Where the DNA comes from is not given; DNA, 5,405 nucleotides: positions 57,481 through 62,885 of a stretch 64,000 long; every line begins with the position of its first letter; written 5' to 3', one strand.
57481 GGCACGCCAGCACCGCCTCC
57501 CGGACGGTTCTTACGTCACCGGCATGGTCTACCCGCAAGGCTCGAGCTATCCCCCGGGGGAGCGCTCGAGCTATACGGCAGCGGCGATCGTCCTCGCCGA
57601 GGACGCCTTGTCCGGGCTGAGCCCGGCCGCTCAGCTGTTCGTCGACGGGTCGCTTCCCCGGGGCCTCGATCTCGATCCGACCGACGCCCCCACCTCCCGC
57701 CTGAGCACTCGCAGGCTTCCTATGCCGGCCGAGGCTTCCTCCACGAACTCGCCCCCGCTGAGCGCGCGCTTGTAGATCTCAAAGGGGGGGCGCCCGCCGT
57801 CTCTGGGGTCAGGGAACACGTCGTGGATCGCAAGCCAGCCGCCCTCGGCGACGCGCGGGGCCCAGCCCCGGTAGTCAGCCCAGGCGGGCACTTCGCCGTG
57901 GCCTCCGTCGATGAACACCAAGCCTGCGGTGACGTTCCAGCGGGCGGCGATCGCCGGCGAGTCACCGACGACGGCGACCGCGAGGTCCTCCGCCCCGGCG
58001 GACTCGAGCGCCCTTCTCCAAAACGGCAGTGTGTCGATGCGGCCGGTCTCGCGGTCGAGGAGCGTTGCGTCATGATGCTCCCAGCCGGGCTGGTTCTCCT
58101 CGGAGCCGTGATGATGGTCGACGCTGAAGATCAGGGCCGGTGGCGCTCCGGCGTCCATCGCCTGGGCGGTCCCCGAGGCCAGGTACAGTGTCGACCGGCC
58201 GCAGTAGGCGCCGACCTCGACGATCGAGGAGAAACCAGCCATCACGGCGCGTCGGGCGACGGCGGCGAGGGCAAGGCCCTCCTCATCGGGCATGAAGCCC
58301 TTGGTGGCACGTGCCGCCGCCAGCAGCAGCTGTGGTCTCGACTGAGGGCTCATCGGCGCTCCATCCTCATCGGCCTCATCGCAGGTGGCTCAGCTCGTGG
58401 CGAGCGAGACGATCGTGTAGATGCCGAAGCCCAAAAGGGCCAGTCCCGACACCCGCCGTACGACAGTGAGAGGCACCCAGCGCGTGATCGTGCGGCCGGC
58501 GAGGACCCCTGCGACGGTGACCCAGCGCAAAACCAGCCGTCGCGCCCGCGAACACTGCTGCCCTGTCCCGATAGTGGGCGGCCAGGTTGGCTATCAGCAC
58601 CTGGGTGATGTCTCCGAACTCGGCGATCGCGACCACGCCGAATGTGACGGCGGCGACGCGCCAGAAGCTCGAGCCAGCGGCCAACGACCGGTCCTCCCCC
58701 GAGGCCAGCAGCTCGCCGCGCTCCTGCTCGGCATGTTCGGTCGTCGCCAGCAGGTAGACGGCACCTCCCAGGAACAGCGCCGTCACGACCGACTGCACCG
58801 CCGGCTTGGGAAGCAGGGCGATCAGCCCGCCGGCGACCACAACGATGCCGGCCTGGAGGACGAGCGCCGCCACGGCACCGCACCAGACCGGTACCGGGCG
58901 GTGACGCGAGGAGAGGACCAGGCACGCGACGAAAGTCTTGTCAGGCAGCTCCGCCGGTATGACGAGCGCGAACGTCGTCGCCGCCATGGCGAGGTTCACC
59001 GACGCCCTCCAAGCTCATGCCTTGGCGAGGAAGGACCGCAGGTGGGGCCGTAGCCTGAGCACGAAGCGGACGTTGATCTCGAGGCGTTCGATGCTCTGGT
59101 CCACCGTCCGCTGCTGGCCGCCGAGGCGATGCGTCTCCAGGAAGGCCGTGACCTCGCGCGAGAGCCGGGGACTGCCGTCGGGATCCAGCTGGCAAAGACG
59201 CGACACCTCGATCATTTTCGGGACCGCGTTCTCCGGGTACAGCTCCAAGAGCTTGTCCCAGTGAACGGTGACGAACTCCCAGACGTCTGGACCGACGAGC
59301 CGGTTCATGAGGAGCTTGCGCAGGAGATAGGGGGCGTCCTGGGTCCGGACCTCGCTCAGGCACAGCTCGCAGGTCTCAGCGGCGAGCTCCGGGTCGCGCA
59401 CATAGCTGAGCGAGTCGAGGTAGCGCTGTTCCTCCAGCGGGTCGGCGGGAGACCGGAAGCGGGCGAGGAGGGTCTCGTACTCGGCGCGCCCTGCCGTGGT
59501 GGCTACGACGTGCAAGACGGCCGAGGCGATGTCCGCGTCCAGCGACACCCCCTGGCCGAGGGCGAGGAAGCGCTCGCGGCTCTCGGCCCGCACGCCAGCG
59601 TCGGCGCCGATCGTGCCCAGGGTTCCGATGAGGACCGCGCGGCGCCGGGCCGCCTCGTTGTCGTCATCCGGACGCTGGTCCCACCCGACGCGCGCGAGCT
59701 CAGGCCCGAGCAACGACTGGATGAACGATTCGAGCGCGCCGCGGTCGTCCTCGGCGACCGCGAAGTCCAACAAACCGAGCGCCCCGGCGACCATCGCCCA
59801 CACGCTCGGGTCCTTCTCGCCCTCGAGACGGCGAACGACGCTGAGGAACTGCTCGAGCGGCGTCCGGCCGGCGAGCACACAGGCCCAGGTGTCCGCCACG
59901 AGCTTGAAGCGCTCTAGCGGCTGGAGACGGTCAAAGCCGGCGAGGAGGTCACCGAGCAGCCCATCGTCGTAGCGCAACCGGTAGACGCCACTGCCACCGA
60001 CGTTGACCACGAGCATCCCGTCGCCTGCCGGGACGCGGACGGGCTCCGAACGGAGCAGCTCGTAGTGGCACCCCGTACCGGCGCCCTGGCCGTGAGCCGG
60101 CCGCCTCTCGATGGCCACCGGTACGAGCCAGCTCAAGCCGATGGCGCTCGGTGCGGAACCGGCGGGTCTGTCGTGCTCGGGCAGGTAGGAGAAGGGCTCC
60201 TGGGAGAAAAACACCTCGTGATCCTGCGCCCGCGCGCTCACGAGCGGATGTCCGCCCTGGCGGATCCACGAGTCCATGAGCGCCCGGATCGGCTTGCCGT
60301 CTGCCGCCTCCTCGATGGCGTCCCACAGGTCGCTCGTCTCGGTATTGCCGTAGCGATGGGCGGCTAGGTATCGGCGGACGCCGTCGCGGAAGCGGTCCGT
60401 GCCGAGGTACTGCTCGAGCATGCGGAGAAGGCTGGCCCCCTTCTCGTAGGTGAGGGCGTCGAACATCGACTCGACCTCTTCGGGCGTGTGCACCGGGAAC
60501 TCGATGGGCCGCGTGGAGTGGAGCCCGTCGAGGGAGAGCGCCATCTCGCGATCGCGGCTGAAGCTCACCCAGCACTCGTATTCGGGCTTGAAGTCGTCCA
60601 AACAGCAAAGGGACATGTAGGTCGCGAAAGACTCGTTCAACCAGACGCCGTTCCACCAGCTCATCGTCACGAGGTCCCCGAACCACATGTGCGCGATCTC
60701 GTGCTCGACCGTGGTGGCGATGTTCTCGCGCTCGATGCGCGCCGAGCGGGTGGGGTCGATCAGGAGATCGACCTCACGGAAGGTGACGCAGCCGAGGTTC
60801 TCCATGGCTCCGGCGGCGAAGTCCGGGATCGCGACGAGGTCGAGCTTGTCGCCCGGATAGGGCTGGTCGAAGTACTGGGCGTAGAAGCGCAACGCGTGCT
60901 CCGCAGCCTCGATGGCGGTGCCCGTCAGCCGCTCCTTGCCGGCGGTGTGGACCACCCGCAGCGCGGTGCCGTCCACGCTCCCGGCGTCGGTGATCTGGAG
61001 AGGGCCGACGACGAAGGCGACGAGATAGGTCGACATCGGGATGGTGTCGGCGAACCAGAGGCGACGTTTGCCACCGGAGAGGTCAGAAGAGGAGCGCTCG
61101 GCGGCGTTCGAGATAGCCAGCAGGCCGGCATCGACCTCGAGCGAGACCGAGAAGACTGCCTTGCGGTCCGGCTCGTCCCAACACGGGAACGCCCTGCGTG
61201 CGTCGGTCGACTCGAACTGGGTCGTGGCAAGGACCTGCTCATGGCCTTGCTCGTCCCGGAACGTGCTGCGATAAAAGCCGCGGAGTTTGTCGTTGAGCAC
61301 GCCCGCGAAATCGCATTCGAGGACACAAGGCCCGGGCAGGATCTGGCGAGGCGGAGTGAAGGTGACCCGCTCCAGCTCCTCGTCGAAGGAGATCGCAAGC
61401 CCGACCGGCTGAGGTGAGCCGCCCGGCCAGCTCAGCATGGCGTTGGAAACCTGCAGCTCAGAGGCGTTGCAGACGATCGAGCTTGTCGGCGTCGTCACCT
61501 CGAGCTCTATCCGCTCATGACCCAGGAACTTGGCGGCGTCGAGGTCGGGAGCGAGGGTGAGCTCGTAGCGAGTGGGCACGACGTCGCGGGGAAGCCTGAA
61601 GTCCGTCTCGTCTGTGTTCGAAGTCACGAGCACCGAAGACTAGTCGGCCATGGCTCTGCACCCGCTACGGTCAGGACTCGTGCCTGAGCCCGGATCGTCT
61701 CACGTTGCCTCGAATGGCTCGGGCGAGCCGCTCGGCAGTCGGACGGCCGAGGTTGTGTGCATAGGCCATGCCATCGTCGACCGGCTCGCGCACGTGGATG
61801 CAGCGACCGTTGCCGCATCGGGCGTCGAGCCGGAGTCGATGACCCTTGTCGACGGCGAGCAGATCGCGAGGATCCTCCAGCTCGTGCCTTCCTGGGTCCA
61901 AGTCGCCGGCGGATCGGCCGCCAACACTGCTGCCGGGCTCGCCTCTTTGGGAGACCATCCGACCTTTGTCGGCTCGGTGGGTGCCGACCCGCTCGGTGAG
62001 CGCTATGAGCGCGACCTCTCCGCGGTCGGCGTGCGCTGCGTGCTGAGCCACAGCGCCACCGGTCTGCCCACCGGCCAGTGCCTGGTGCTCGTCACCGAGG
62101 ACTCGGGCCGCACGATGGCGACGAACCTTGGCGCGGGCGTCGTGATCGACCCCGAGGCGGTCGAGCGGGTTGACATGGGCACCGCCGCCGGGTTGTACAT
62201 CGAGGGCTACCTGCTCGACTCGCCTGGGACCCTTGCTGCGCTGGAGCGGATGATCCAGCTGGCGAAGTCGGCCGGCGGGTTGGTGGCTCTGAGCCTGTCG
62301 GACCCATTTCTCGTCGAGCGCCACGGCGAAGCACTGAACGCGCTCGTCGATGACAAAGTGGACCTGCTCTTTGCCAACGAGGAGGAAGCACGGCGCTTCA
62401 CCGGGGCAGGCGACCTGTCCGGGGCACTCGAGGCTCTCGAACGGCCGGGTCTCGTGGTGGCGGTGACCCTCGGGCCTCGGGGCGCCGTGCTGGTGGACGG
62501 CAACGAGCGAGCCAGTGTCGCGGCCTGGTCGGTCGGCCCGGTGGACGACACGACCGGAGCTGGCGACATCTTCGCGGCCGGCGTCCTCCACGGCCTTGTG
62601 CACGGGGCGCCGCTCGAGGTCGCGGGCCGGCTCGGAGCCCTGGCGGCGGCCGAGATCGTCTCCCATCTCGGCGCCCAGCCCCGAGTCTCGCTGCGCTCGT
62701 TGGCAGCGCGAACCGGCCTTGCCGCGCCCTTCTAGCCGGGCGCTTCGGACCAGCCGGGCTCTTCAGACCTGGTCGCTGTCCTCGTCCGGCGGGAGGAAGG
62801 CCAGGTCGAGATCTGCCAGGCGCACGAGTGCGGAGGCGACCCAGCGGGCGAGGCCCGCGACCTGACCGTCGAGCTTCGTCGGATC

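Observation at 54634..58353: Tightly coupled GT4 - methyltransferase - prenyltransferase/terpene-cyclase-fold cluster with a convergent second methyltransferase: uncharacterised glyco-/isoprenoid modification system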

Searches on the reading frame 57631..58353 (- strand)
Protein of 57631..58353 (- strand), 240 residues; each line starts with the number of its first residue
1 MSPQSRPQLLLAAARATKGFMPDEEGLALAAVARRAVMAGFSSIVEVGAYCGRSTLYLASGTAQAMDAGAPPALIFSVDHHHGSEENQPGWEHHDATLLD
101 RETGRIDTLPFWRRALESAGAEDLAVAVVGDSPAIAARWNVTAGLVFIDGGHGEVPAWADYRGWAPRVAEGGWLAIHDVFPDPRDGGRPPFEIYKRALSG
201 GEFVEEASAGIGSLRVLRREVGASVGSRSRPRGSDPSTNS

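Call 6: search_protein_families(library=pfam, proteins=[window:57631-58353:-], max_evalue=0.01)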
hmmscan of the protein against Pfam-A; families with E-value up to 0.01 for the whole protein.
window:57631-58353:- (240 aa): 1 family
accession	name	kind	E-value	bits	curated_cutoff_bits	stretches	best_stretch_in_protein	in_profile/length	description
PF13578.12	Methyltransf_24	-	8.2e-18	65.7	26.3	1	45-179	1-105/105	Methyltransferase domain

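Call 7: search_protein_families(library=ncbifam, proteins=[window:57631-58353:-], max_evalue=0.01)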
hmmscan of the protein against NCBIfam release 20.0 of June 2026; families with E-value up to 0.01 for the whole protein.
window:57631-58353:- (240 aa): 0 families

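Call 9: search_solved_structures(query=window:57631-58353:-, max_evalue=0.01, show_alignments=1)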
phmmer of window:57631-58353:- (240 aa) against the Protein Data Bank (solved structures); distinct sequences matched with E-value up to 0.01: 1.
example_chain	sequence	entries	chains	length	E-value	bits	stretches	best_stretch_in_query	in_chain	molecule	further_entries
6g7d_A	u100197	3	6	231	1.1e-56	195.4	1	10-223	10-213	Methyltransferase domain protein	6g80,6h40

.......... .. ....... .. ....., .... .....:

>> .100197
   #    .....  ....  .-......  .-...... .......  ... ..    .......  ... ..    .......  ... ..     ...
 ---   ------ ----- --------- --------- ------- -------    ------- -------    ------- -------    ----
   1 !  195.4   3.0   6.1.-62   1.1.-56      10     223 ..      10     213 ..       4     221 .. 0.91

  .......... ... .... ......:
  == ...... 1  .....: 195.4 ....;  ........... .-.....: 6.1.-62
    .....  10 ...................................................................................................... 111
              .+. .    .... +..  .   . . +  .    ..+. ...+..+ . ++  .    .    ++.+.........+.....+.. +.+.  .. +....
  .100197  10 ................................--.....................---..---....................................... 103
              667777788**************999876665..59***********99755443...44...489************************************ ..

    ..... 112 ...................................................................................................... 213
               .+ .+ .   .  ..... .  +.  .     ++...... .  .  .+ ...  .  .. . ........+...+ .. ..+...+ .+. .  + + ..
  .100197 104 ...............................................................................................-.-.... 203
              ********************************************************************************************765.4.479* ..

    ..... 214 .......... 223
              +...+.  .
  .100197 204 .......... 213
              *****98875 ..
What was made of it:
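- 57631..58353 (-): meT1: Methyltransf_24-type methyltransferase, orthologue of the MMP 1-O-methyltransferase that caps the reducing end, 240 aa. The phmmer match to 6G7D/6G80/6H40 has E 1.1e-56 over residues 10-223 (call 9).
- On MMP biosynthetic gene cluster (ManT-pMeT3-MmpH-MeT1): E 1.1e-56 over 214 residues (call 9).
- MeT1 matches 6G7D at E 1.1e-56 (call 9).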

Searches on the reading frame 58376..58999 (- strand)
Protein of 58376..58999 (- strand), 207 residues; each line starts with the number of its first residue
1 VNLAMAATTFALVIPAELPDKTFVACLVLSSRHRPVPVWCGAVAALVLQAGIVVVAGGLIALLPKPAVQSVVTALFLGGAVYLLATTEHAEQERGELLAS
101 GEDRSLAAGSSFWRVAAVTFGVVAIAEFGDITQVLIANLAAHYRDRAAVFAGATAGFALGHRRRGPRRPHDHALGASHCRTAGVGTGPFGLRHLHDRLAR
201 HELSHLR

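Call 6: search_protein_families(library=pfam, proteins=[window:58376-58999:-], max_evalue=0.01)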
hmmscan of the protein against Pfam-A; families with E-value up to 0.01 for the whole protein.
window:58376-58999:- (207 aa): 2 families
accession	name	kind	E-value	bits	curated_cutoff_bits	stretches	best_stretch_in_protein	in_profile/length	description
PF01169.24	GDT1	-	1.6e-26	92.9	27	2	8-78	2-73/75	Divalent cation/proton antiporter GDT1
PF03741.22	TerC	-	0.0075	16.5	27.8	0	28-115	24-102/178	Integral membrane protein TerC family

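Call 53: search_protein_families(library=ncbifam, proteins=[window:58376-58999:-], max_evalue=1e-10)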
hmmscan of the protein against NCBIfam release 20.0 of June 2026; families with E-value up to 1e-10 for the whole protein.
window:58376-58999:- (207 aa): 0 families

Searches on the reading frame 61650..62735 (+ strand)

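Call 52: search_protein_families(library=pfam, proteins=[window:61650-62735:+], max_evalue=0.00001)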
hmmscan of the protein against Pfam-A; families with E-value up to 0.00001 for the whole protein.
window:61650-62735:+ (361 aa): 1 family
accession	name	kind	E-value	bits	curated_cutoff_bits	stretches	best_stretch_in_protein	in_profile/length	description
PF00294.29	PfkB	-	1.5e-51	176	25.8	1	73-344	22-297/302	pfkB family carbohydrate kinase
